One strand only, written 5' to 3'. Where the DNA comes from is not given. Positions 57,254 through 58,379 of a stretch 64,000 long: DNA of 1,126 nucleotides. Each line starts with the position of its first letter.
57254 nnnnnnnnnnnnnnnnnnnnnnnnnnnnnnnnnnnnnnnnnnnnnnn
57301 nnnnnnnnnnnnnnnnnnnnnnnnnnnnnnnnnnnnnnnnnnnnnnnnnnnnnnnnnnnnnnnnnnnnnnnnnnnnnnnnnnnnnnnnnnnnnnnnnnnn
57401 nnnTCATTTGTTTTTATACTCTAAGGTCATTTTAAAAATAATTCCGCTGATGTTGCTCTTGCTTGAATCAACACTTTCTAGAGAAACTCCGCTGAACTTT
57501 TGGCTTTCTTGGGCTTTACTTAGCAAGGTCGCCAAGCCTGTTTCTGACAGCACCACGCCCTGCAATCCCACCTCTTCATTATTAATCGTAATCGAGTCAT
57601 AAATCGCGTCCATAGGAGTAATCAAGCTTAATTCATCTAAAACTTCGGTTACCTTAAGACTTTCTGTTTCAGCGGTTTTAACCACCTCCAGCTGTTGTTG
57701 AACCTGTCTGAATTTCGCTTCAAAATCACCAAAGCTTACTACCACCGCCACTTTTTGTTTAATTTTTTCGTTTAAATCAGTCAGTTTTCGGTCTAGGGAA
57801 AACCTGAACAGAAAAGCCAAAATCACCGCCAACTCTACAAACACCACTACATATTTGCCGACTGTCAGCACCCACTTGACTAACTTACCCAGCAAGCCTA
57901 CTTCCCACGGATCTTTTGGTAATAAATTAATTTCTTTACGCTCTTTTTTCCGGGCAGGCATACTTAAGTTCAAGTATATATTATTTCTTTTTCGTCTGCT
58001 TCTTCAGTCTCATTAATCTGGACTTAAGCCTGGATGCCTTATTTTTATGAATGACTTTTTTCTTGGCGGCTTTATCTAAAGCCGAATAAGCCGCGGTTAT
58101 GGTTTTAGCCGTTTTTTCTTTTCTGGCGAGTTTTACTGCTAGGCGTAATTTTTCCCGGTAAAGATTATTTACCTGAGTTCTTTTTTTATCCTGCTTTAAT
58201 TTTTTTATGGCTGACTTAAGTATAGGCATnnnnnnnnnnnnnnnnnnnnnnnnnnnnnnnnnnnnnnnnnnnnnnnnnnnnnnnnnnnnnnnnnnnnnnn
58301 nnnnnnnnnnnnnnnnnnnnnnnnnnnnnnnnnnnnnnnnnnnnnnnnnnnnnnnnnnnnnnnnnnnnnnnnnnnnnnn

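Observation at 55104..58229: rpsT-pilN-pilO operon lacking pilM, extended by a PilP-position small protein and an FN3/Ig-like surface protein with C-terminal anchor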

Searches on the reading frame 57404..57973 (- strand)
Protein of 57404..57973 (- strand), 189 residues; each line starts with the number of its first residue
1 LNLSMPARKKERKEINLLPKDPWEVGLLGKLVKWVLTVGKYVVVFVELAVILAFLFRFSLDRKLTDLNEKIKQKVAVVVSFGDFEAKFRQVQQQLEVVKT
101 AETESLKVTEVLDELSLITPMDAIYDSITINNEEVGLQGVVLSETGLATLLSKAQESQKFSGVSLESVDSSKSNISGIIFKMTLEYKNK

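Call 3: search_protein_families(library=pfam, proteins=[window:57404-57973:-], max_evalue=1)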
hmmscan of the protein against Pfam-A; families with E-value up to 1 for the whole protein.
window:57404-57973:- (189 aa): 3 families
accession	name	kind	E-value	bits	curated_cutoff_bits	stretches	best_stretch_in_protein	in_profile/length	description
PF05137.18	PilN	-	3.7e-08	33.7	22.8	1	111-184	2-76/78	Fimbrial assembly protein (PilN)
PF19148.5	DUF5830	-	0.11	13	26.8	1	91-134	2-45/114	Family of unknown function (DUF5830)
PF11762.14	Arabinose_Iso_C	-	0.12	12.5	25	1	72-112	59-100/144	L-arabinose isomerase C-terminal domain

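Call 4: search_protein_families(library=ncbifam, proteins=[window:57404-57973:-], max_evalue=1)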
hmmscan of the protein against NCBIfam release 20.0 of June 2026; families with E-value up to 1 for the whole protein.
window:57404-57973:- (189 aa): 1 family
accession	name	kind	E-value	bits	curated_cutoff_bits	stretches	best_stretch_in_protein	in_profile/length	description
TIGR03145.1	cyt_nit_nrfE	subfamily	0.0025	16.6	927.3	1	79-143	523-587/631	heme lyase NrfEFG subunit NrfE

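Call 13: list_cluster_members(proteins=[P0001, window:57404-57973:-, window:55104-56429:-, window:56434-56772:-])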
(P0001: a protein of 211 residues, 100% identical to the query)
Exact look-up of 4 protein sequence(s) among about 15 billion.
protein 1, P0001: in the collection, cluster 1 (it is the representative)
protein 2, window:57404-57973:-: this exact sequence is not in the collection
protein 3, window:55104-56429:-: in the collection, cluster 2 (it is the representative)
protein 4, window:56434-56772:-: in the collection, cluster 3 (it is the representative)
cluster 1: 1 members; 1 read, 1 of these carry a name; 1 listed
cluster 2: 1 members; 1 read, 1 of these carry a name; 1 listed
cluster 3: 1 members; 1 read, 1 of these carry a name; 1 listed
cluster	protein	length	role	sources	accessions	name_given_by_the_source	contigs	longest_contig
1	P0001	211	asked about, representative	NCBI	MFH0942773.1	MAG: type 4a pilus biogenesis protein PilO [Candidatus Beckwithbacteria bacterium]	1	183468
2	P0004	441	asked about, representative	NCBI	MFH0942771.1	MAG: Ig-like domain-containing protein [Candidatus Beckwithbacteria bacterium]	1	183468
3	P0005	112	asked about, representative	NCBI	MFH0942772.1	MAG: hypothetical protein V1810_01220 [Candidatus Beckwithbacteria bacterium]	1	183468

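Call 24: find_related_loci(query=A1, collection=genome_contigs, flank=10000)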
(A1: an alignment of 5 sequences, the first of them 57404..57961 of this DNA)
Query A1 (185 aa) in genome_contigs; peptide patterns used: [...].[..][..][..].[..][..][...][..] (x = any residue, [..] = any of these).
55 stretches matched a pattern; 33 encode a relative of the query (tblastn E <= 1e-3); 33 distinct loci.
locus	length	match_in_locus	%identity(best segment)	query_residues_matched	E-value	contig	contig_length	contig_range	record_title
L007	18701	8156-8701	64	1-185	8e-75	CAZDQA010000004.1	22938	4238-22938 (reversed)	MAG TPA_asm: uncultured Pseudomonadales bacterium isolate binchicken_co220_119 genome assembly, contig: NODE_1354_length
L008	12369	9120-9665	62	1-185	6e-71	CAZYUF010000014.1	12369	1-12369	MAG TPA_asm: uncultured Pseudomonadales bacterium isolate SRP118108_co4_340 genome assembly, contig: NODE_4626_length_12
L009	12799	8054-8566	41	8-178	3e-41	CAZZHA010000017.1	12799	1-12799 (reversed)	MAG TPA_asm: uncultured Gammaproteobacteria bacterium isolate binchicken_co364_299 genome assembly, contig: NODE_6698_le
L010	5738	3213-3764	36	1-184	1e-37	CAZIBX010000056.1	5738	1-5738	MAG TPA_asm: uncultured Pseudomonadales bacterium isolate binchicken_co118_362 genome assembly, contig: NODE_19324_lengt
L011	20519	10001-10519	35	4-178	2e-36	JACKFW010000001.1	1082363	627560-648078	MAG: Pseudomonadales bacterium isolate HK-STAS-PATE-15 HK-STAS-PATE-15_1, whole genome shotgun sequence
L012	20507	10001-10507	40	11-178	5e-36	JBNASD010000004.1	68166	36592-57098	MAG: Microgenomates group bacterium isolate Kamch4336-1-MF-07 bin3.fa-4, whole genome shotgun sequence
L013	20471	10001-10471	40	8-164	8e-36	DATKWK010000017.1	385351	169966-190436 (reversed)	MAG TPA_asm: Candidatus Bathyarchaeia archaeon isolate SMAG_U14161 k141_4541970, whole genome shotgun sequence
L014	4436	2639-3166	34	1-176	3e-35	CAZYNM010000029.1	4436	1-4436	MAG TPA_asm: uncultured Pseudomonadales bacterium isolate SRP292972_co1_113 genome assembly, contig: NODE_7899_length_44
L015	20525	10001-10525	36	10-185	4e-34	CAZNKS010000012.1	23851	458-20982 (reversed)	MAG TPA_asm: uncultured Pseudomonadales bacterium isolate SRP170004_co1_558 genome assembly, contig: NODE_3197_length_23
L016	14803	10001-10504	36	10-178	3e-34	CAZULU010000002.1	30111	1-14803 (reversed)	MAG TPA_asm: uncultured Pseudomonadales bacterium isolate SRP193661_co1_10 genome assembly, contig: NODE_1574_length_301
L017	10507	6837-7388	35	1-183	6e-34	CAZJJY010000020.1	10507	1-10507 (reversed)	MAG TPA_asm: uncultured Gammaproteobacteria bacterium isolate binchicken_co243_270 genome assembly, contig: NODE_5711_le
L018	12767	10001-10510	40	10-180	5e-34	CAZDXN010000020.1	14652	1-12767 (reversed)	MAG TPA_asm: uncultured Pseudomonadales bacterium isolate binchicken_co38_1253 genome assembly, contig: NODE_8657_length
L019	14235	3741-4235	38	1-168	1e-33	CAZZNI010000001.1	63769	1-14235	MAG TPA_asm: uncultured Gammaproteobacteria bacterium isolate SRP241326_co4_16 genome assembly, contig: NODE_739_length_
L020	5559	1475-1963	42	1-165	2e-33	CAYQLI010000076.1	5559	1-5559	MAG TPA_asm: uncultured Pseudomonadales bacterium isolate SRP119689_co1_317 genome assembly, contig: NODE_24359_length_5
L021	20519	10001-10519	35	1-176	5e-33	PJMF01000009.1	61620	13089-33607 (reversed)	MAG: Candidatus Paceibacterota bacterium isolate Amazon_FNV_2010_13_2_2 contig_75_10441322_length_61620_multi_5_in_2_out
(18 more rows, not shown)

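Call 40: search_solved_structures(query=A1, max_evalue=1)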
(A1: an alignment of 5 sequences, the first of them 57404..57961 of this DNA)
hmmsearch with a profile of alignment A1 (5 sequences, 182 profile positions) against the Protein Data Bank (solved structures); distinct sequences matched with E-value up to 1: 6.
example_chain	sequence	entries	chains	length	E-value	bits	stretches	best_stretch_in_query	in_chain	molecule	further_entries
3jc8_Na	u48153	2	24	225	9.4e-05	25.3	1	62-147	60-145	PilN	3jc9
1r7j_A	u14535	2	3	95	0.095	15.5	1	22-84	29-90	Conserved hypothetical protein Sso10a | Sso10a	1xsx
5xau_C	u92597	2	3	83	0.25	14.1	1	52-88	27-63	Laminin subunit gamma-1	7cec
7aoi_BF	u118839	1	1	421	0.4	13.4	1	47-97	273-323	Tetratricopeptide repeat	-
6hiv_BF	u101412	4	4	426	0.41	13.4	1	47-97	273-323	mL72 | Tetratricopeptide repeat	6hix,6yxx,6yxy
7tva_A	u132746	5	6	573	0.91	12.3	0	75-137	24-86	Signal transducer and activator of transcription 5A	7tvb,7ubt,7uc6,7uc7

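Call 49: find_related_loci(query=A4, collection=metagenome_contigs, flank=10000)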
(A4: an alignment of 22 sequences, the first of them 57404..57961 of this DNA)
Query A4 (185 aa) in metagenome_contigs; peptide patterns used: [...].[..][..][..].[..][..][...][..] (x = any residue, [..] = any of these).
110 stretches matched a pattern; 76 encode a relative of the query (tblastn E <= 1e-3); 76 distinct loci.
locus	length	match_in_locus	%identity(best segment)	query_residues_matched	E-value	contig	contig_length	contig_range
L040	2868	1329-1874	64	1-185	7e-76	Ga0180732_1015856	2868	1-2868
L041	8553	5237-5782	64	1-185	3e-75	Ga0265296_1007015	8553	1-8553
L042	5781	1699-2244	64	1-185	1e-72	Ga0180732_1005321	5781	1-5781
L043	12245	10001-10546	61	1-185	2e-71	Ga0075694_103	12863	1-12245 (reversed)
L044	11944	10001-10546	61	1-185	2e-71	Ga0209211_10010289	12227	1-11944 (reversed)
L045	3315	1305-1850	63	1-185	8e-72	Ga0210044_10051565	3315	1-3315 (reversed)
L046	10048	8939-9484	62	1-185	2e-71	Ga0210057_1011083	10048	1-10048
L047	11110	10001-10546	63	1-185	1e-71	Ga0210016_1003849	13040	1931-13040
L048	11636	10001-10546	62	1-185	2e-71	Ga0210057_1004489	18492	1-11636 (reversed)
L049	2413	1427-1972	63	1-185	7e-73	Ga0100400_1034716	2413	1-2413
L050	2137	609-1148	60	1-183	1e-71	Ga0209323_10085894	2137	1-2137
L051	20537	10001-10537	52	2-183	4e-61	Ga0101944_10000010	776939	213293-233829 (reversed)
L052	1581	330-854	45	1-179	2e-48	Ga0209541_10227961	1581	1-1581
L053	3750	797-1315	46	7-179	3e-45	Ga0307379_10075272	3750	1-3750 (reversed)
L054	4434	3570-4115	47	1-185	2e-45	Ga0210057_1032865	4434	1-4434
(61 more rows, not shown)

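Call 62: search_protein_representatives(protein=window:57404-57961:-)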
Query: 185 residues. Proteins with E-value up to 0.001 (for the whole library): 926; up to 1e-10: 551; up to 1e-30: 17. The best 150 are listed.
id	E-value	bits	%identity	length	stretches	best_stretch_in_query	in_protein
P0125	1.8e-54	200.2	56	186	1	2-181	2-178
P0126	4.3e-50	186.0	51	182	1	8-181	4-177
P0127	9.0e-40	152.5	47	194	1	7-180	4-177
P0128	2.3e-37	144.6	44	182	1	8-181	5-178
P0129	2.2e-34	135.0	38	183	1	8-181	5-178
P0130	3.4e-34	134.3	36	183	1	9-184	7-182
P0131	7.9e-34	133.1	42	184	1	7-173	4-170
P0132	2.0e-32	128.6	42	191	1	10-178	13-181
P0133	2.3e-32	128.4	40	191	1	10-182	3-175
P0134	3.6e-32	127.7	41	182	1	4-169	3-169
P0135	6.6e-32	126.9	43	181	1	5-165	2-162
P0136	1.1e-31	126.2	36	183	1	6-176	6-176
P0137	1.4e-31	125.8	37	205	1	10-183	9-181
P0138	4.0e-31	124.3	41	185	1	9-184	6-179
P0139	5.7e-31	123.9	39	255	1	6-176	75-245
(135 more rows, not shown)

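Call 74: search_solved_structures(query=A4, max_evalue=1, show_alignments=1)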
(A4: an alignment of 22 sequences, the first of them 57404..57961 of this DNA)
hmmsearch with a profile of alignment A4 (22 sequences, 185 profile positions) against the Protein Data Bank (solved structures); distinct sequences matched with E-value up to 1: 6.
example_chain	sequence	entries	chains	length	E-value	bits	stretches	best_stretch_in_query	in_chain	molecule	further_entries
3jc8_Na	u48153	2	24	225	4e-05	26.6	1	62-148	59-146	PilN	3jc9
2z4t_A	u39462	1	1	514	0.025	17.5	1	88-167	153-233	Beta-galactoside alpha-2,6-sialyltransferase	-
6jhd_A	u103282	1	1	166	0.35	13.8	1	53-104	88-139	Interferon alpha-8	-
4r39_A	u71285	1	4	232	0.81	12.6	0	53-133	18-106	Blue-light-activated histidine kinase 2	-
7aoi_BF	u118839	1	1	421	0.87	12.5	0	48-95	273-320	Tetratricopeptide repeat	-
6hiv_BF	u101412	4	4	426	0.9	12.4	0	48-95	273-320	mL72 | Tetratricopeptide repeat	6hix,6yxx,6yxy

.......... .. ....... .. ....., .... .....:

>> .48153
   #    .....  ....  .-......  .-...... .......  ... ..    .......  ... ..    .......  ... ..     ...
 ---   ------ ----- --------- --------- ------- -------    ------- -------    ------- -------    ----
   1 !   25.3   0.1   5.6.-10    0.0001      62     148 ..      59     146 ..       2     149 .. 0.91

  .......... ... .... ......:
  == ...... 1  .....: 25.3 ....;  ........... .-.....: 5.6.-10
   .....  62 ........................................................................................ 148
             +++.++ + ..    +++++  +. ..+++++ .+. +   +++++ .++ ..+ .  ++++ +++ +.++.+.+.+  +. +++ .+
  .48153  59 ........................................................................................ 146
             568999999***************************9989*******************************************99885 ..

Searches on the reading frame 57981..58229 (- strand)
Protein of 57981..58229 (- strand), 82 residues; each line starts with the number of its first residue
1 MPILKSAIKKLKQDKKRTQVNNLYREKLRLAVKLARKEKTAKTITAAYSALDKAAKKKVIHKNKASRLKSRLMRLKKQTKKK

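Call 3: search_protein_families(library=pfam, proteins=[window:57981-58229:-], max_evalue=1)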
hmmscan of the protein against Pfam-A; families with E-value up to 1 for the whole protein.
window:57981-58229:- (82 aa): 4 families
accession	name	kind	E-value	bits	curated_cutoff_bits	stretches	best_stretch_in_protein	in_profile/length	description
PF01649.23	Ribosomal_S20p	-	1.7e-15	57.9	29.5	1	5-74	4-80/83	Ribosomal protein S20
PF04081.18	DNA_pol_delta_4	-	0.014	16.1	25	1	9-69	18-76/131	DNA polymerase delta, subunit 4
PF01170.24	UPF0020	-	0.031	14.4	22.3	1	16-73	137-194/197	RMKL-like, methyltransferase domain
PF18088.7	Glyco_H_20C_C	-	0.12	12.6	27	1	8-80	56-128/194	Glycoside Hydrolase 20C C-terminal domain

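Call 4: search_protein_families(library=ncbifam, proteins=[window:57981-58229:-], max_evalue=1)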
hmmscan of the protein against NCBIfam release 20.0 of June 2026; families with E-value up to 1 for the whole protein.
window:57981-58229:- (82 aa): 3 families
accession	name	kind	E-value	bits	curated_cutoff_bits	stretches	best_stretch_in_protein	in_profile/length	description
TIGR00029.2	S20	equivalog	4.1e-17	62.6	33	1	1-74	1-81/84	30S ribosomal protein S20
NF041920.1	DmpI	equivalog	0.09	12.6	70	1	1-24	1-24/59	4-oxalocrotonate tautomerase DmpI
TIGR04211.1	SH3_and_anchor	equivalog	0.36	10.4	65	1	5-80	86-163/198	TIGR04211 family SH3 domain-containing protein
